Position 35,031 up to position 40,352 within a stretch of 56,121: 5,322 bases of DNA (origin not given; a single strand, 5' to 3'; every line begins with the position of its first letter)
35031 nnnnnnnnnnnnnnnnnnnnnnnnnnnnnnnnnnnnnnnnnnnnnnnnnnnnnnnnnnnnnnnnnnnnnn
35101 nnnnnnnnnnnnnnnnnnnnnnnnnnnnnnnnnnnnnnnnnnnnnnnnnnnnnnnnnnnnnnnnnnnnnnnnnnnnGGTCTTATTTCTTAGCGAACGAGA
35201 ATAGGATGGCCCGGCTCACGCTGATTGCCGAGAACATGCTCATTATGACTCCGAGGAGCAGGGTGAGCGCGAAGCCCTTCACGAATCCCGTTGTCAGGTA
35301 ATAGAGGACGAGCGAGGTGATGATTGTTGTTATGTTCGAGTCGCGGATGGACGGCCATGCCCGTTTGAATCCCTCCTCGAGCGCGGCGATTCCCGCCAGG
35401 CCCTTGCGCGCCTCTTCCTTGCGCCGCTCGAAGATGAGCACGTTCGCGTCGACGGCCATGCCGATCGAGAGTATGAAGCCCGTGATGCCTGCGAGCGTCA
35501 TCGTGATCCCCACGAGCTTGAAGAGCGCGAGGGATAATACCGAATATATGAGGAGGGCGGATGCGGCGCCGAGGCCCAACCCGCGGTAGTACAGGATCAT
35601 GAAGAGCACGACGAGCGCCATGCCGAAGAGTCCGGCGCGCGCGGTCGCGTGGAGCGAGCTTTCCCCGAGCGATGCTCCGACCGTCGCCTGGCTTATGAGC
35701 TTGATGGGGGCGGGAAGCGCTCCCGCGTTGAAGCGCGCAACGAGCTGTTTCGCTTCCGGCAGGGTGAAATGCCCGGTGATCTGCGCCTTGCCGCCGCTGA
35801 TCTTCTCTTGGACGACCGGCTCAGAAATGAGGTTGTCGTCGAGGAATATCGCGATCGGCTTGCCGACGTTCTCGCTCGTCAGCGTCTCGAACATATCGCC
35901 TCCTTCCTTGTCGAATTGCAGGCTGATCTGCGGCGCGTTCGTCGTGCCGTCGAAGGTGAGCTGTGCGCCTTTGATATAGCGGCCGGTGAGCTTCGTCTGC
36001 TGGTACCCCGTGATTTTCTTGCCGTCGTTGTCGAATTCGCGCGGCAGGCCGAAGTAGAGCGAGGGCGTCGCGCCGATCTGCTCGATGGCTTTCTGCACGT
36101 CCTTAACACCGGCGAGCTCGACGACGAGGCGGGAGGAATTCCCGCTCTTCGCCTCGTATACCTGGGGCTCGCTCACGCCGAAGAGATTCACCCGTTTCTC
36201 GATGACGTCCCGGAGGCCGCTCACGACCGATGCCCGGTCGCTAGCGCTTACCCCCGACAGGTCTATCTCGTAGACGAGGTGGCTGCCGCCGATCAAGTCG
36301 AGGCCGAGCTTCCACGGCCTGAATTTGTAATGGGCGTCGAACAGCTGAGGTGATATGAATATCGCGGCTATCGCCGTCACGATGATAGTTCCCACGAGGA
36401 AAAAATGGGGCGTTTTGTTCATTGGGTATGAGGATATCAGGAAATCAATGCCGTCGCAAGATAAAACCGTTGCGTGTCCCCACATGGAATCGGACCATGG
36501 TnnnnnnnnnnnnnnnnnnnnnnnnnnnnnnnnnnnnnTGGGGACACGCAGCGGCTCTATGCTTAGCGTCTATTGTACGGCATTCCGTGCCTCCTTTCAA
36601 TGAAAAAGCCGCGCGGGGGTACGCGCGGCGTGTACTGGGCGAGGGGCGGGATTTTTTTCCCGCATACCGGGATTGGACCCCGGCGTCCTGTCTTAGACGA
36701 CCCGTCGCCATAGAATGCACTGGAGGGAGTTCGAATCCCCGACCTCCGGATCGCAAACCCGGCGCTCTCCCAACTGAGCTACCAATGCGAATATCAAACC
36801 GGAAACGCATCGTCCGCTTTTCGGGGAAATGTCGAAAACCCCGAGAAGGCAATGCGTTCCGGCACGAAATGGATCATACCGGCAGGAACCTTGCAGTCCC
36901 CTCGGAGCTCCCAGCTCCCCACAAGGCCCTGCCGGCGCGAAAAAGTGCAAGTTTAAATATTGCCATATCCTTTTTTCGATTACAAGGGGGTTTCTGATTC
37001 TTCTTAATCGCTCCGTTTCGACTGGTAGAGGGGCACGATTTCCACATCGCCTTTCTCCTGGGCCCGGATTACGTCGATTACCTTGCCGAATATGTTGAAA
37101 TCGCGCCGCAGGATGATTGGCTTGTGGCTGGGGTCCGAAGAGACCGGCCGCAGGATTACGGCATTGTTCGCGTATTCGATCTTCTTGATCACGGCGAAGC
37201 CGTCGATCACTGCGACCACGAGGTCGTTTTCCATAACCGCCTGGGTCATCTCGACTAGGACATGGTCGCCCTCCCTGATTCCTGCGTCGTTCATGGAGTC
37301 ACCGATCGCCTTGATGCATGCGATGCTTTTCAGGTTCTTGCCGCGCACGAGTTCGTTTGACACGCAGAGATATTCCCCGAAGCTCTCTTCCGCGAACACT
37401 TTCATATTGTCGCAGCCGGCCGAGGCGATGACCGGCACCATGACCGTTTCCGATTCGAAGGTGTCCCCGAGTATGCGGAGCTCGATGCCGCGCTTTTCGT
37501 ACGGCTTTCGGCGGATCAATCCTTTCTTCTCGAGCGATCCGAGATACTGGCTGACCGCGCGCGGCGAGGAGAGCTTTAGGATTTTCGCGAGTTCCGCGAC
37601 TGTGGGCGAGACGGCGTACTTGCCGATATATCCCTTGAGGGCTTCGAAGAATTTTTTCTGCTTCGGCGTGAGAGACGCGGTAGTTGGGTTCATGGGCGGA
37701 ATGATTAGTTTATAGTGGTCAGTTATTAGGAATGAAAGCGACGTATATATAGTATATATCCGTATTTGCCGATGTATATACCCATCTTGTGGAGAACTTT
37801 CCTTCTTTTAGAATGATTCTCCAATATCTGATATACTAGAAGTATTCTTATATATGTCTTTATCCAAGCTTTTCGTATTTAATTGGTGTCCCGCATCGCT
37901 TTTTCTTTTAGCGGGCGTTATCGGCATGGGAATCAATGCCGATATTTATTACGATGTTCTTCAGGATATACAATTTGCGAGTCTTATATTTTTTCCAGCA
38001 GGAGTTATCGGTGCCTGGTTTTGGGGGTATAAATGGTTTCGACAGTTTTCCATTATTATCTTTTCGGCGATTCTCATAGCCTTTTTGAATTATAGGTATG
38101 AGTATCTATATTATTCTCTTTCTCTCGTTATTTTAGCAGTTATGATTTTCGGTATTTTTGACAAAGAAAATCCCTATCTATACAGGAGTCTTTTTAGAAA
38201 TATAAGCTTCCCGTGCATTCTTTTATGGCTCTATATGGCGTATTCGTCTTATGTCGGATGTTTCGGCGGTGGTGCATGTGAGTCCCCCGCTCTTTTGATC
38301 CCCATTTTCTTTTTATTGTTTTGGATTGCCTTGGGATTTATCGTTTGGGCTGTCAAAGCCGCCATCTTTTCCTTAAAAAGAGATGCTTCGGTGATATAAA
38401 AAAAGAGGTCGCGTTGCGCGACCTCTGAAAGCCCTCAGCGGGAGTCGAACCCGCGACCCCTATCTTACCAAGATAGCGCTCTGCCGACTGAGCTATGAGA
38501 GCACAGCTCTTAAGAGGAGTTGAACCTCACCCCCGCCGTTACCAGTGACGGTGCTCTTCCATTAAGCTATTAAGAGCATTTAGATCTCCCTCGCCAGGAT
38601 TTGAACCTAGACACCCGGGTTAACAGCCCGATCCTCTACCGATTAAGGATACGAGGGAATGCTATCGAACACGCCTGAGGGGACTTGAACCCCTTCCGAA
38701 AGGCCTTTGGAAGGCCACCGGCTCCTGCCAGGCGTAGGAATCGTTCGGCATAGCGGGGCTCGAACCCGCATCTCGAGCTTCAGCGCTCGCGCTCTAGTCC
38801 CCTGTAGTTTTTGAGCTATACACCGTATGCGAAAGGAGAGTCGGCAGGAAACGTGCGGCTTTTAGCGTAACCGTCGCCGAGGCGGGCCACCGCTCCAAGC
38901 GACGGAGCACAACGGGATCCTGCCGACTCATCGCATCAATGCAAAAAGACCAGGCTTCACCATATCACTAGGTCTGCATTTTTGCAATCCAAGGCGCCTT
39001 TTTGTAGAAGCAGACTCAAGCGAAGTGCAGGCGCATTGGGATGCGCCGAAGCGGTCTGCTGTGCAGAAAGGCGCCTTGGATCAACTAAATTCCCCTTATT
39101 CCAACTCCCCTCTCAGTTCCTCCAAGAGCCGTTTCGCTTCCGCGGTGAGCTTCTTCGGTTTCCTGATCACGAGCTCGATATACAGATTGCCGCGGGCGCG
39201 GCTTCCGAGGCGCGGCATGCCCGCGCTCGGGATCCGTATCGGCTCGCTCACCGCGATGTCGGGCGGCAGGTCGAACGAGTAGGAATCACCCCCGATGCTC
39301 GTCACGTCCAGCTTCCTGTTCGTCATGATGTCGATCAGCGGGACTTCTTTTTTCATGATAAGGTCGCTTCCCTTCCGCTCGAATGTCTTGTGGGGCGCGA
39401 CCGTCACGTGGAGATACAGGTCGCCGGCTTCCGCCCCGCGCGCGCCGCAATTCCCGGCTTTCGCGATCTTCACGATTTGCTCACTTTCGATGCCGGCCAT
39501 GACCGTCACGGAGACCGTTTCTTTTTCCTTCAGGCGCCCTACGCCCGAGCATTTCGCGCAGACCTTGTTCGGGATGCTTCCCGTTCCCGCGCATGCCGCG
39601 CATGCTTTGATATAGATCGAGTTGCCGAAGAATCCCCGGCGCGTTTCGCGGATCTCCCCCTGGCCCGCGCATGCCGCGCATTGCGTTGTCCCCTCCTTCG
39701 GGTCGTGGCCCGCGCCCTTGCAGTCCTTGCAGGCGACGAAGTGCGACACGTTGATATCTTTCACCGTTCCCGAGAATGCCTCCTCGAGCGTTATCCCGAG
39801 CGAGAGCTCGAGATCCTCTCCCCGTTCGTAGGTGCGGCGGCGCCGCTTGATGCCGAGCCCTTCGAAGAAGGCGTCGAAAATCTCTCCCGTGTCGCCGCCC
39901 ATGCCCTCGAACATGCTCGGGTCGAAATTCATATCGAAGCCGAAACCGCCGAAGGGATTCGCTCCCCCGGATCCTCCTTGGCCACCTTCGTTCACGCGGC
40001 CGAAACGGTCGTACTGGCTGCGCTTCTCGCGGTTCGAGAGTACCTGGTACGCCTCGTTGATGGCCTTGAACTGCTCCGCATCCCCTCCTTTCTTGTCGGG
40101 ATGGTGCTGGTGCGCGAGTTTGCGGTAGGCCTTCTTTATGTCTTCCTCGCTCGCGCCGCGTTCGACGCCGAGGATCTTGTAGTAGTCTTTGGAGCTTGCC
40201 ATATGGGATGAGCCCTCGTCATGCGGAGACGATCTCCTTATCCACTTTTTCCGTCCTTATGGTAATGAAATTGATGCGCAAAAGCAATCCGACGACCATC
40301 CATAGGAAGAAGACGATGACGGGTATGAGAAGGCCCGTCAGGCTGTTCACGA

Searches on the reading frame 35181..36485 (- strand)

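Call 78: search_protein_families(library=pfam, proteins=[window:35181-36485:-], max_evalue=0.001)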
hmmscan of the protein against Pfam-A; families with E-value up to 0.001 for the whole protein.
window:35181-36485:- (434 aa): 4 families
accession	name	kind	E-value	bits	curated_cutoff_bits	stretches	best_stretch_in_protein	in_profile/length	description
PF22599.2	SecDF_P1_head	-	8e-32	109.9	27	1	153-259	8-114/114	SecDF, P1 head subdomain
PF21760.3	SecD_1st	-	2.2e-13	49.8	27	1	92-147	5-57/60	Protein translocase subunit SecDF, P1 domain, N-terminal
PF02355.23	SecD_SecF_C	-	1.5e-12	47.8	20.5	1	261-433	13-188/189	Protein export membrane protein SecD/SecF, C-terminal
PF03176.21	MMPL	-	3e-08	33.4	20.5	1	290-429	154-300/333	MMPL family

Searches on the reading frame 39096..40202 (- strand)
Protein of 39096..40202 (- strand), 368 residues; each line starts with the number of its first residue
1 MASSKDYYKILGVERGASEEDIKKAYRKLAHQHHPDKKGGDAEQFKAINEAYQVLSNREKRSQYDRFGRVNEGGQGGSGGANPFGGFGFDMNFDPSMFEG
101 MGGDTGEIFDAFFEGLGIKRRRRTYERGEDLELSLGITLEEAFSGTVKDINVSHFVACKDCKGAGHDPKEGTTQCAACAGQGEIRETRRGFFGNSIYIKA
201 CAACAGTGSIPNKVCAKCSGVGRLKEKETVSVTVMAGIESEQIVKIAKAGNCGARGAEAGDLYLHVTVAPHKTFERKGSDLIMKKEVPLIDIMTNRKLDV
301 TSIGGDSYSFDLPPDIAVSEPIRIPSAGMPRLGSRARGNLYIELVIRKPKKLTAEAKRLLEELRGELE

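Call 78: search_protein_families(library=pfam, proteins=[window:39096-40202:-], max_evalue=0.001)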
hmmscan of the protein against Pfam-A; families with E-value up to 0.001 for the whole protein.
window:39096-40202:- (368 aa): 4 families
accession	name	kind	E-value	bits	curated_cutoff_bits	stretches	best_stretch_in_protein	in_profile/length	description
PF01556.23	DnaJ_C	-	1.9e-31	109.6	26.6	1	132-349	2-152/152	DnaJ C terminal domain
PF00226.36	DnaJ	-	2.9e-25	88.6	27.8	1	6-65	1-63/63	DnaJ domain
PF00684.25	DnaJ_CXXCXGXG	-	1.3e-10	41.8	32.7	1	158-221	1-64/65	DnaJ central domain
PF15777.11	Anti-TRAP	-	0.00035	20.9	32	0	156-184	11-42/59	Tryptophan RNA-binding attenuator protein inhibitory protein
